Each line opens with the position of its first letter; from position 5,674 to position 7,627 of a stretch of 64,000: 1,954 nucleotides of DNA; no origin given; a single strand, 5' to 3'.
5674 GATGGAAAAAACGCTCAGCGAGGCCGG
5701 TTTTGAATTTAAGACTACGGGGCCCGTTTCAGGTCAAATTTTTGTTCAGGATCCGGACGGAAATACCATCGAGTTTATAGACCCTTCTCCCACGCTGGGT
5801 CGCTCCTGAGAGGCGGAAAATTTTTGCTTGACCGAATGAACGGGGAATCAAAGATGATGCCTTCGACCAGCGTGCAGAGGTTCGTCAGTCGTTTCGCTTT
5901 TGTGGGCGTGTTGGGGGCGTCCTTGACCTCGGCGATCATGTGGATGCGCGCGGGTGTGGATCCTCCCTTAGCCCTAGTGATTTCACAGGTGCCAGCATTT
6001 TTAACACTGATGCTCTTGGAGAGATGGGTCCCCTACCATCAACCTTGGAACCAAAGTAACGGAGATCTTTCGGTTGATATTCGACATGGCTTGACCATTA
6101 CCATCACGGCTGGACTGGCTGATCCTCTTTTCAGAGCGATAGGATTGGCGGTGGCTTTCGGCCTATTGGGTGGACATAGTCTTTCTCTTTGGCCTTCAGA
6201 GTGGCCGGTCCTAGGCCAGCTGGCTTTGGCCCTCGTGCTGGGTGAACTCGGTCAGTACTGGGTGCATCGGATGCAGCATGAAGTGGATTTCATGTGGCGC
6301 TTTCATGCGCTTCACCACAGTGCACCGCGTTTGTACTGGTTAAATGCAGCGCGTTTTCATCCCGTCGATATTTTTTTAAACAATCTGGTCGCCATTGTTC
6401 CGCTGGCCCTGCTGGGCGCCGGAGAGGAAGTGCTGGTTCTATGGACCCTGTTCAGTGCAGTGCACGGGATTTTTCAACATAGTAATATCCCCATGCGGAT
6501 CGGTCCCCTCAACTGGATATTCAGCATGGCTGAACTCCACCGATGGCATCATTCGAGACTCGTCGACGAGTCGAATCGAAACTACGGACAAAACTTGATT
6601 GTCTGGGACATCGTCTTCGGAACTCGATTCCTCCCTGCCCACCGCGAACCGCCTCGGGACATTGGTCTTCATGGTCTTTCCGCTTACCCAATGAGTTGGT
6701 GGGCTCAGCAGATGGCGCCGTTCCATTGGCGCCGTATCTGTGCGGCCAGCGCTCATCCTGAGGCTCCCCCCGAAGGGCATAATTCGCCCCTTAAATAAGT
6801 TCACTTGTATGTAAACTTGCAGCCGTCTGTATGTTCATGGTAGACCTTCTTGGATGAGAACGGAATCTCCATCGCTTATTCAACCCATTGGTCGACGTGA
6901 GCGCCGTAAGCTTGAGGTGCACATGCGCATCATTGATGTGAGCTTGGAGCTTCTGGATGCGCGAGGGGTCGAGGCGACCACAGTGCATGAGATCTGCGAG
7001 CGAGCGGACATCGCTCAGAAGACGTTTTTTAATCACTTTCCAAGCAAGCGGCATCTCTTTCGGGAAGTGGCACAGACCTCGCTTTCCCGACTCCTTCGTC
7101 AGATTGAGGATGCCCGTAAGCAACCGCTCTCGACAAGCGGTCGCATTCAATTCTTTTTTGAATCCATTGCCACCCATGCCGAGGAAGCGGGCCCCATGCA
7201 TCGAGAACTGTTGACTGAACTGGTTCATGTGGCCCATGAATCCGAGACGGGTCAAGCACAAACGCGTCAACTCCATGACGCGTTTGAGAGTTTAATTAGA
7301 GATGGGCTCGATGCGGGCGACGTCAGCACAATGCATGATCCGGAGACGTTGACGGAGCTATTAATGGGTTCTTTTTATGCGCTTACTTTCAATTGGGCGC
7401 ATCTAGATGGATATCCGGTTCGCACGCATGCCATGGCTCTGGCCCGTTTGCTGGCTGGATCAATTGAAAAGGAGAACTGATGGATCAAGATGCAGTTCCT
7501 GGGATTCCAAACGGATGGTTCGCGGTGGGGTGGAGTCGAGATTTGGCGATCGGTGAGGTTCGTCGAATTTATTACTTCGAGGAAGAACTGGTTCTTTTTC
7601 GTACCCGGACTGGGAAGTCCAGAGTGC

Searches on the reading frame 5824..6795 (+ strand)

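Call 38: search_protein_families(library=ncbifam, proteins=[window:5824-6795:+], max_evalue=1e-8)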
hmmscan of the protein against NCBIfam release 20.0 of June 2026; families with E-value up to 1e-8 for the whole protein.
window:5824-6795:+ (324 aa): 1 family
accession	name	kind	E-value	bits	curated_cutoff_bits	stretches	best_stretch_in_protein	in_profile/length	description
NF052566.1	OrLpdHdlsOlsERhiz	equivalog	7.2e-67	225.8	475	1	18-301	3-284/293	ornithine lipid hydroxylase OlsE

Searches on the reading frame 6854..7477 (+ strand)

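Call 38: search_protein_families(library=ncbifam, proteins=[window:6854-7477:+], max_evalue=1e-8)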
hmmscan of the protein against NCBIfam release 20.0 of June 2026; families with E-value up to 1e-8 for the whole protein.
window:6854-7477:+ (208 aa): 3 families
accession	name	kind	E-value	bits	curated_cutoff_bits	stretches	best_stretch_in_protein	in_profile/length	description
TIGR03968.1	mycofact_TetR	equivalog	1.8e-10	40.7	224.9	1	15-125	3-112/190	mycofactocin system transcriptional regulator MftR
NF033703.1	transcr_KstR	equivalog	2.8e-10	40.1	280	1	14-153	5-136/185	cholesterol catabolism transcriptional regulator KstR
NF041196.1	ScbR_bind_reg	equivalog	9.5e-10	39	150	1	24-200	9-185/191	ScbR family autoregulator-binding transcription factor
